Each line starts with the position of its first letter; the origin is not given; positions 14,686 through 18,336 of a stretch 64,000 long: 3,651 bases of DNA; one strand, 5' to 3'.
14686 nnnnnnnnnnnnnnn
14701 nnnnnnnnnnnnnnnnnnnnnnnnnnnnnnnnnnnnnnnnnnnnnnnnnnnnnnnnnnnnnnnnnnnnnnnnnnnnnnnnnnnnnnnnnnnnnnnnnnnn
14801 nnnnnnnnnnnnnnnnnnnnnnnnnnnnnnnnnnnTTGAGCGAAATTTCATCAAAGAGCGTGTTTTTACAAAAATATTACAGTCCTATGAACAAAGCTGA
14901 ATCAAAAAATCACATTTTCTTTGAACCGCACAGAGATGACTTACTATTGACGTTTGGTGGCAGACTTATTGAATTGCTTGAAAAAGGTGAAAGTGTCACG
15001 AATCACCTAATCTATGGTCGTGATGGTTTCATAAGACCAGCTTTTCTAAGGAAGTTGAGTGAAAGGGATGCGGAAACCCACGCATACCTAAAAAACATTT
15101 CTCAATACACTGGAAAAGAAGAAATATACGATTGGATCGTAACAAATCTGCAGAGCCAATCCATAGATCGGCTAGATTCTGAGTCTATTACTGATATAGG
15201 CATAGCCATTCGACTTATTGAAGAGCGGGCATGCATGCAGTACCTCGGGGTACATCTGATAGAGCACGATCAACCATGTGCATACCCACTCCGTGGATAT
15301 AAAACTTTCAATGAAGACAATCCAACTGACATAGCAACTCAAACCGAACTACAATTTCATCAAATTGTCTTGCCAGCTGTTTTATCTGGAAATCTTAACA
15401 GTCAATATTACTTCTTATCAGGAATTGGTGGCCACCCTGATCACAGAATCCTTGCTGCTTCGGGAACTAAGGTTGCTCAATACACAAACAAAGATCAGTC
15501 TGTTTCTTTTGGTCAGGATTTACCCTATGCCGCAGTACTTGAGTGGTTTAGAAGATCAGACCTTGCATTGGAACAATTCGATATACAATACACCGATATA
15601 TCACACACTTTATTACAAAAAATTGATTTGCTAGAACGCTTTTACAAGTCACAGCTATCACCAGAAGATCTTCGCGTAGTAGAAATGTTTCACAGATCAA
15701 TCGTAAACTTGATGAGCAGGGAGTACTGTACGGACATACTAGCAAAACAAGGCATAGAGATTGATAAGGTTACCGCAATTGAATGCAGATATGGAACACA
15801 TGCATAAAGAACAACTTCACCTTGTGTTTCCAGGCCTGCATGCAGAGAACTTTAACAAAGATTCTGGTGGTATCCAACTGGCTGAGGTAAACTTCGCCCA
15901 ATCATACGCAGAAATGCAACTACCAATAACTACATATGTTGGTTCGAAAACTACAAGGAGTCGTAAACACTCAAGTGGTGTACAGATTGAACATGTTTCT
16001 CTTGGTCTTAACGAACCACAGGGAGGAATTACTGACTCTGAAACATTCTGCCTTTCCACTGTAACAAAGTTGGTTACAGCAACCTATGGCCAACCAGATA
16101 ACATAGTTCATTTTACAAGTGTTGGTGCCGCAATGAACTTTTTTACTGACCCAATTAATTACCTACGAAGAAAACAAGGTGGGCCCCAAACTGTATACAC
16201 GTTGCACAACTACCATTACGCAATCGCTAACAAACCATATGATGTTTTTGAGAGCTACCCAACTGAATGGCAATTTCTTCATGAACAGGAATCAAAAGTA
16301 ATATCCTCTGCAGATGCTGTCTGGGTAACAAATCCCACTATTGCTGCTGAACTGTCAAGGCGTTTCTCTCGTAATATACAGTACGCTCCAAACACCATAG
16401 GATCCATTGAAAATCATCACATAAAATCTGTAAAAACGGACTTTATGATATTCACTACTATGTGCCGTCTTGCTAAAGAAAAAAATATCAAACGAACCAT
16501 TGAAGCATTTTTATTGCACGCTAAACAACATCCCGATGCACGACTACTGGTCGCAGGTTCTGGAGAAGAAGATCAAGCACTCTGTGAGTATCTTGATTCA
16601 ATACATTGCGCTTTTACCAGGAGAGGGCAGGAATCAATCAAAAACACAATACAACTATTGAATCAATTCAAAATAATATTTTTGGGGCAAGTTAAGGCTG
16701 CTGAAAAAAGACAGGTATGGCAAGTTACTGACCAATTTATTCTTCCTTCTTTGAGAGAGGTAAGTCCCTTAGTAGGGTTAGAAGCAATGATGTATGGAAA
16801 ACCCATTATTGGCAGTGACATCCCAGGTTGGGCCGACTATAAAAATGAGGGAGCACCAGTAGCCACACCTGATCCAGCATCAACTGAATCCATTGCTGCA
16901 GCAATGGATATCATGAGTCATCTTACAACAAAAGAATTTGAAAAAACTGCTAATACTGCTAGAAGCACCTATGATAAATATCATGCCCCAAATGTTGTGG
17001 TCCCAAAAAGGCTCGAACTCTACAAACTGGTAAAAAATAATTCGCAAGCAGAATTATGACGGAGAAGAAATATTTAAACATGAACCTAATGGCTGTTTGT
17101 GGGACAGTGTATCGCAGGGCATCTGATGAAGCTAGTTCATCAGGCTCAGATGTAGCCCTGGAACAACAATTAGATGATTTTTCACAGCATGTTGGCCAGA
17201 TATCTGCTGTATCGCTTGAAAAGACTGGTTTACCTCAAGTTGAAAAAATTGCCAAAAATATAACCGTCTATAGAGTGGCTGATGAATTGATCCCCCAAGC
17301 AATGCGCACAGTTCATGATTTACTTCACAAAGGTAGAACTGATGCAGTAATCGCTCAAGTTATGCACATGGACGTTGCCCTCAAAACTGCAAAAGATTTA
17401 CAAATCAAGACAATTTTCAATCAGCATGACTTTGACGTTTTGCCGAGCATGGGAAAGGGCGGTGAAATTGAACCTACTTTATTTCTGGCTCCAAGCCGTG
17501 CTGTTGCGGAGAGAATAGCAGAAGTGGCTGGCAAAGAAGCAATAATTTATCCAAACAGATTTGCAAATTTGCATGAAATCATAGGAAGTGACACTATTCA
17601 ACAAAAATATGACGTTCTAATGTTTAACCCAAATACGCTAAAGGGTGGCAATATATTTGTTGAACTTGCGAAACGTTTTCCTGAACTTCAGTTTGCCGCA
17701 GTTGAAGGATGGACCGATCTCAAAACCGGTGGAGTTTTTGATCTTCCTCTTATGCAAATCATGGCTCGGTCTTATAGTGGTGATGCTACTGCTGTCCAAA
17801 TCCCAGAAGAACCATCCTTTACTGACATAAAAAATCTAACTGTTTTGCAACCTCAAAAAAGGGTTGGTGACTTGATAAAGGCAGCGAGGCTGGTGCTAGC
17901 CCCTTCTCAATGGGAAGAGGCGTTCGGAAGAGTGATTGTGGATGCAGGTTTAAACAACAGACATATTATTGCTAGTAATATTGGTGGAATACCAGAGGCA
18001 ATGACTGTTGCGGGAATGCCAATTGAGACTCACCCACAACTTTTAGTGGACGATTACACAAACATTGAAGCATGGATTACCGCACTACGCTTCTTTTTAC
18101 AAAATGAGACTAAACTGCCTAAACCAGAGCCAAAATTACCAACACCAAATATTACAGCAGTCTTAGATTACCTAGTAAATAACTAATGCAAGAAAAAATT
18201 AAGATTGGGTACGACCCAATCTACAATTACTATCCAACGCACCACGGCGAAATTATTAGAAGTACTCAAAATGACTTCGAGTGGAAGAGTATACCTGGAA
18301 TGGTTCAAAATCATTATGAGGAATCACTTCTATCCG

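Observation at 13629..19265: Glycosylation island: five consecutive GT4-type glycosyltransferases plus an LmbE-like deacetylase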

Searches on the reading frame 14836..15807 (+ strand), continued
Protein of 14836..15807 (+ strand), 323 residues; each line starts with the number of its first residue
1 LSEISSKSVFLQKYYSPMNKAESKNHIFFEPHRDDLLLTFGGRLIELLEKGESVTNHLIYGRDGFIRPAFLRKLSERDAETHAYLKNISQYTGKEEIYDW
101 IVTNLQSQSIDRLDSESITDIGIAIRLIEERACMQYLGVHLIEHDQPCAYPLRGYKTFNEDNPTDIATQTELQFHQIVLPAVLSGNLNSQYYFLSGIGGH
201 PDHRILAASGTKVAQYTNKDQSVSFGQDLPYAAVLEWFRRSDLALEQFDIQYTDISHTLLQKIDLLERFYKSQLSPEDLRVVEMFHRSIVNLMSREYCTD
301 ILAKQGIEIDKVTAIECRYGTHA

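Call 69: search_protein_representatives(alignment_id=A1)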
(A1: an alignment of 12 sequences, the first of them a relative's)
Query: 12 sequences, 322 profile positions. Proteins with E-value up to 0.001 (for the whole library): 2236; up to 1e-10: 312; up to 1e-30: 18. The best 150 are listed.
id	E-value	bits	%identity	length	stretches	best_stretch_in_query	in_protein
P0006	3.9e-118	410.9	-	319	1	6-320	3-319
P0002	1.9e-111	389.0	-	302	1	1-320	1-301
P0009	1.4e-110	386.1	-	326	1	1-320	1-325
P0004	4.0e-109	381.3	-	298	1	1-318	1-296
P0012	1.3e-97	343.5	-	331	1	3-320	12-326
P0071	1.6e-95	336.6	-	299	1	5-321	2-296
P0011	6.8e-94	331.2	-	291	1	2-321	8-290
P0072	1.5e-91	323.6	-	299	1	4-321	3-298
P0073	1.8e-91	323.3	-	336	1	3-321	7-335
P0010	1.5e-87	310.4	-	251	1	3-244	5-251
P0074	2.8e-82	293.1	-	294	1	5-298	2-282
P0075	8.0e-81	288.3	-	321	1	4-320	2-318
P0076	1.5e-76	274.3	-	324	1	6-321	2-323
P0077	8.7e-72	258.6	-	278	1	6-320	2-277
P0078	2.7e-68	247.1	-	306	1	4-320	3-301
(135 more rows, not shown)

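Call 81: search_dna_similar(query=window:14887-15807:+, collection=plasmids, mode=protein, max_evalue=0.001, max_rows=8)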
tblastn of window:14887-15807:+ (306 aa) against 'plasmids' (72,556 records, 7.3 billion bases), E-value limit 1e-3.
No match.

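Call 87: search_protein_families(library=pfam, proteins=[L014:3723-4403:-, L014:1317-3704:-, L014:788-1315:-, L014:408-785:-, L016:397-1449:+, L016:1456-2082:+, L016:33-407:+, L015:8850-9710:+, L002:6751-7395:-], max_evalue=0.001)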
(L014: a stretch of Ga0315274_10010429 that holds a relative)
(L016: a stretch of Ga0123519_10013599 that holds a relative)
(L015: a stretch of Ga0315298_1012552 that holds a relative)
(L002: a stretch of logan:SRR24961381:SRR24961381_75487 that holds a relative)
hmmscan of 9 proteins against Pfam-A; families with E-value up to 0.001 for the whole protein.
L014:3723-4403:- (226 aa): 1 family
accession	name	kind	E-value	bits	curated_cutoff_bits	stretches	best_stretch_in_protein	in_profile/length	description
PF03734.19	YkuD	-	5e-19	69.7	23.4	1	101-212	2-140/146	L,D-transpeptidase catalytic domain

L014:1317-3704:- (795 aa): 7 families
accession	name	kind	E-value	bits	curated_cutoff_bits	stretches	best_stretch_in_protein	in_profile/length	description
PF05362.19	Lon_C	-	1.2e-91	306.3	21.1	1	592-794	2-204/205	Lon protease (S16) C-terminal proteolytic domain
PF02190.22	LON_substr_bdg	-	1.1e-36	127.1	28.7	1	13-202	2-199/200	ATP-dependent protease La (LON) substrate-binding domain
PF00004.35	AAA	-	2.6e-24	86.6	21.2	1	374-511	1-126/131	ATPase family associated with various cellular activities (AAA)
PF22667.2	Lon_lid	-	2.6e-20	72.2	27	1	536-586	2-52/57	Lon protease AAA+ ATPase lid domain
PF13541.12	ChlI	-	1e-08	35.5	27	1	635-762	1-121/121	Subunit ChlI of Mg-chelatase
PF07728.20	AAA_5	-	3.3e-08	34.1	22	1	374-508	2-139/139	AAA domain (dynein-related subfamily)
PF13401.12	AAA_22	-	0.00051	20.8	27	0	370-466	4-104/130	AAA domain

L014:788-1315:- (175 aa): 1 family
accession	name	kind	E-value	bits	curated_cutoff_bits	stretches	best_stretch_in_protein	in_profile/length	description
PF13399.11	LytR_C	-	1.9e-10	42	22.2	1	82-170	2-84/86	LytR cell envelope-related transcriptional attenuator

L014:408-785:- (125 aa): 1 family
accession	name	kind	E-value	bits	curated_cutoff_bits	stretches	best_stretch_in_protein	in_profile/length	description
PF07883.17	Cupin_2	-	6.6e-15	55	27.2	1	32-102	2-70/70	Cupin domain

L016:397-1449:+ (350 aa): 1 family
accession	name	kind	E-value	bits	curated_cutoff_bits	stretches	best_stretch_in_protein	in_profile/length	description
PF04015.17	DUF362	-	7.4e-36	124.5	24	1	37-296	1-199/200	Domain of unknown function (DUF362)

L016:1456-2082:+ (208 aa): 0 families

L016:33-407:+ (124 aa): 0 families

L015:8850-9710:+ (287 aa): 1 family
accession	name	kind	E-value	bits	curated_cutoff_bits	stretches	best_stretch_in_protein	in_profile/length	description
PF02310.24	B12-binding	-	4.5e-08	33.4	32.1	1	34-132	12-108/121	B12 binding domain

L002:6751-7395:- (214 aa): 1 family
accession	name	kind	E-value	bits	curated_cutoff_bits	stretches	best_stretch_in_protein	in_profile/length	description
PF00702.32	Hydrolase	-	3.4e-05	24.8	26.4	1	88-182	90-181/191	haloacid dehalogenase-like hydrolase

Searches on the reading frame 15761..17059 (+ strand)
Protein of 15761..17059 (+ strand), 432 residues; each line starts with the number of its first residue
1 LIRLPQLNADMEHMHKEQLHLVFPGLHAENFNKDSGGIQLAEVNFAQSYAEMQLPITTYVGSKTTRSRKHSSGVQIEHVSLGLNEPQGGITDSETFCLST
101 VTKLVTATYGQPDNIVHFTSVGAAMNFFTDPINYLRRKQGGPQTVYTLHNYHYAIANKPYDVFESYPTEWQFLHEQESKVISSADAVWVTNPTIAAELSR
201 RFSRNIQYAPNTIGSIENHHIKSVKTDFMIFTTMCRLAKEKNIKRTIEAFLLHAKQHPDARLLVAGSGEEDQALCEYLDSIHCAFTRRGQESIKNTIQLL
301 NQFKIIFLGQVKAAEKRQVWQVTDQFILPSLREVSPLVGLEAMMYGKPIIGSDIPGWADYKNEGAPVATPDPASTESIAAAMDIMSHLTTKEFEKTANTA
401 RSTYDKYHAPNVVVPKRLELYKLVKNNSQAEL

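Call 4: search_protein_families(library=pfam, proteins=[window:15761-17059:+], max_evalue=0.01)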
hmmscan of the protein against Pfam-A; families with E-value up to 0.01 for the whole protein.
window:15761-17059:+ (432 aa): 4 families
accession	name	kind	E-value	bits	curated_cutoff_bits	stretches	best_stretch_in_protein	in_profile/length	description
PF00534.26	Glycos_transf_1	-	2e-20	73.5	26.4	1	222-392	8-161/172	Glycosyl transferases group 1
PF13692.12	Glyco_trans_1_4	-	6.9e-17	62.5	27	1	232-382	5-136/142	Glycosyl transferases group 1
PF13579.12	Glyco_trans_4_4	-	0.0048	17.7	29.7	1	132-208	85-154/158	Glycosyl transferase 4-like domain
PF20706.3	GT4-conflict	-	0.0063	16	26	0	325-360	284-319/385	Family 4 Glycosyltransferase in conflict systems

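Call 11: search_protein_families(library=ncbifam, proteins=[window:15791-17059:+], max_evalue=0.01)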
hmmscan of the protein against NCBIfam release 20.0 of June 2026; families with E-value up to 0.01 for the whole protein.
window:15791-17059:+ (422 aa): 22 families
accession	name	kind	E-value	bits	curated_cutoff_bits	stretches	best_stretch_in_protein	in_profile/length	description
TIGR04157.1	glyco_rSAM_CFB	subfamily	1.2e-14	54.2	400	1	219-353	228-341/406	TIGR04157 family glycosyltransferase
TIGR04047.1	MSMEG_0565_glyc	hypoth_equivalog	2.2e-14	53.4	259.85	1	225-396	200-357/373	MSMEG_0565 family glycosyltransferase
TIGR03088.1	stp2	hypoth_equivalog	5.9e-10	38.7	409.05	1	212-412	188-371/374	TIGR03088 family PEP-CTERM/XrtA system glycosyltransferase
TIGR03999.1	thiol_BshA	equivalog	2.5e-09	36.5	273.7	1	213-413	194-372/375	N-acetyl-alpha-D-glucosaminyl L-malate synthase BshA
NF041876.1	EPS_EpsE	equivalog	3.4e-09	36.4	400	1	220-391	216-373/389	exopolysaccharide biosynthesis GT4 family glycosyltransferase EpsE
NF012028.0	PRK15484.1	subfamily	2.6e-08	33.4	618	1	214-402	189-367/380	lipopolysaccharide N-acetylglucosaminyltransferase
NF049988.1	MGlcDAGSynMgs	equivalog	1.7e-07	30.9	400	1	213-340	208-317/398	alpha-monoglucosyldiacylglycerol synthase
TIGR04063.1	stp3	hypoth_equivalog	3.1e-07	29.6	442.05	1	234-400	229-381/397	TIGR04063 family PEP-CTERM/XrtA system glycosyltransferase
NF047684.1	TeichurnBiosyTuaC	equivalog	2.9e-06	26.5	550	1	262-393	239-369/391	teichuronic acid biosynthesis protein TuaC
TIGR02918.1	TIGR02918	equivalog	7.1e-06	25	574.6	1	173-270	270-371/500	accessory Sec system glycosyltransferase GtfA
NF046085.1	XrtY_assoc_Gly1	equivalog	1.9e-05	23.7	400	1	217-415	208-385/387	XrtY-associated glycosyltransferase XYAG1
NF038295.1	EPS_HpsP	equivalog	2.1e-05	23.7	550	1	212-374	201-348/388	hormogonium polysaccharide biosynthesis glycosyltransferase HpsP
NF038011.1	PelF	equivalog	0.00025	20.2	100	1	219-344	307-415/489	GT4 family glycosyltransferase PelF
TIGR02095.1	glgA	subfamily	0.00028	19.7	328.45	0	213-350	289-406/477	glycogen/starch synthase, ADP-glucose type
NF038255.1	exopoly_VpsD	equivalog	0.00038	19.4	300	1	134-351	122-321/381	VpsD family glycosyltransferase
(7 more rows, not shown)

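Call 36: search_solved_structures(query=window:15791-17059:+, max_evalue=0.001)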
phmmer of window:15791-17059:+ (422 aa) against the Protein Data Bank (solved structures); distinct sequences matched with E-value up to 0.001: 1.
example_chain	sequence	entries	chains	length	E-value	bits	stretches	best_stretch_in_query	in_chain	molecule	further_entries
4pqg_A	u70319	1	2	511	0.0005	22.6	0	139-272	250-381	Glycosyltransferase Gtf1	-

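Call 52: search_protein_families(library=padloc, proteins=[window:15791-17059:+], max_evalue=0.01)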
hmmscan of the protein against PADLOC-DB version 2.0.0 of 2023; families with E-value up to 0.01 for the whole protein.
window:15791-17059:+ (422 aa): 1 family
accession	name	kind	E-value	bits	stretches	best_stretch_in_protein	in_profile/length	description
PDLC00502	JetB1|JetB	-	0.00024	18.9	0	123-172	28-79/214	DUF4194 domain; MukE-like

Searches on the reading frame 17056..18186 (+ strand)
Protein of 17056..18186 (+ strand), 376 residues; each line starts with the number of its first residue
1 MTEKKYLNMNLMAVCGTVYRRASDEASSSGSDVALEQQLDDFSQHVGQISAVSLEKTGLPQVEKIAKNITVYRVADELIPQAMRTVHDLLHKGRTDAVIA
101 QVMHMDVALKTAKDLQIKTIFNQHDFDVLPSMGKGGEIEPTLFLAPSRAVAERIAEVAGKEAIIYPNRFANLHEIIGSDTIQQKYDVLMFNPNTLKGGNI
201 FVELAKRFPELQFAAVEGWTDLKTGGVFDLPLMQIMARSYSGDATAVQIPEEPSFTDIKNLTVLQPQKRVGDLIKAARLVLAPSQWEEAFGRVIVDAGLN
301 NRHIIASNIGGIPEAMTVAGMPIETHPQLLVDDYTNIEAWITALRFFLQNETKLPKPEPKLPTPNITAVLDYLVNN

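Call 4: search_protein_families(library=pfam, proteins=[window:17056-18186:+], max_evalue=0.01)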
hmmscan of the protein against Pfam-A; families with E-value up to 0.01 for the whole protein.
window:17056-18186:+ (376 aa): 2 families
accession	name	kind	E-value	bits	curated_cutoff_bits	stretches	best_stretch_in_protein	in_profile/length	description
PF00534.26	Glycos_transf_1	-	8.7e-09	35.6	26.4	1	262-353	76-160/172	Glycosyl transferases group 1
PF13692.12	Glyco_trans_1_4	-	3.2e-07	31.1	27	1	259-350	59-142/142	Glycosyl transferases group 1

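Call 11: search_protein_families(library=ncbifam, proteins=[window:17056-18186:+], max_evalue=0.01)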
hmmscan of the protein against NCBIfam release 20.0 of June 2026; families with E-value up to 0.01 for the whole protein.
window:17056-18186:+ (376 aa): 3 families
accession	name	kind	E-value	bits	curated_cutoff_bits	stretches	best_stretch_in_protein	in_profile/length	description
TIGR03449.1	mycothiol_MshA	equivalog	6.9e-05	21.9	462.5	1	263-351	290-370/406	D-inositol-3-phosphate glycosyltransferase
TIGR03999.1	thiol_BshA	equivalog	0.00014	20.9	273.7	1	260-316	256-311/375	N-acetyl-alpha-D-glucosaminyl L-malate synthase BshA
NF012028.0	PRK15484.1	subfamily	0.0024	17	618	1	268-315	268-315/380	lipopolysaccharide N-acetylglucosaminyltransferase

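Call 37: search_solved_structures(query=window:17056-18186:+, max_evalue=0.1)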
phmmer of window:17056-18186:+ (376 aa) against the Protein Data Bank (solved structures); distinct sequences matched with E-value up to 0.1: 2.
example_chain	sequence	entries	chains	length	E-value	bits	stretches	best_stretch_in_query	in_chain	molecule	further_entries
3c4q_A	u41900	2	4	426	0.0043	19.5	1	267-354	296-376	Predicted glycosyltransferases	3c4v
3c48_A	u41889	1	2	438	0.0045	19.4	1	267-354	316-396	Predicted glycosyltransferases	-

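Call 52: search_protein_families(library=padloc, proteins=[window:17056-18186:+], max_evalue=0.01)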
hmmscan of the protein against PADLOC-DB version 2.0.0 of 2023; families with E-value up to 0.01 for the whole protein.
window:17056-18186:+ (376 aa): 0 families

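Call 84: search_solved_structures(query=A3, max_evalue=0.01)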
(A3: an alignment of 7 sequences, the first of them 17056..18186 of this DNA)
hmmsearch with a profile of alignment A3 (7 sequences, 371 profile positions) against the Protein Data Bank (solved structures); distinct sequences matched with E-value up to 0.01: 4.
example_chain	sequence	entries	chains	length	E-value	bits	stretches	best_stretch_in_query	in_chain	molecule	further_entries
4xso_B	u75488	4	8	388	0.0013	21.1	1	264-313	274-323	Alr3699 protein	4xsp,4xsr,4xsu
3c4q_A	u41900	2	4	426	0.0024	20.3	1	262-345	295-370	Predicted glycosyltransferases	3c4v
3c48_A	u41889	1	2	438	0.0025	20.2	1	262-345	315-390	Predicted glycosyltransferases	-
6tvp_A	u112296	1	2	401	0.0079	18.6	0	260-312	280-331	Alpha-maltose-1-phosphate synthase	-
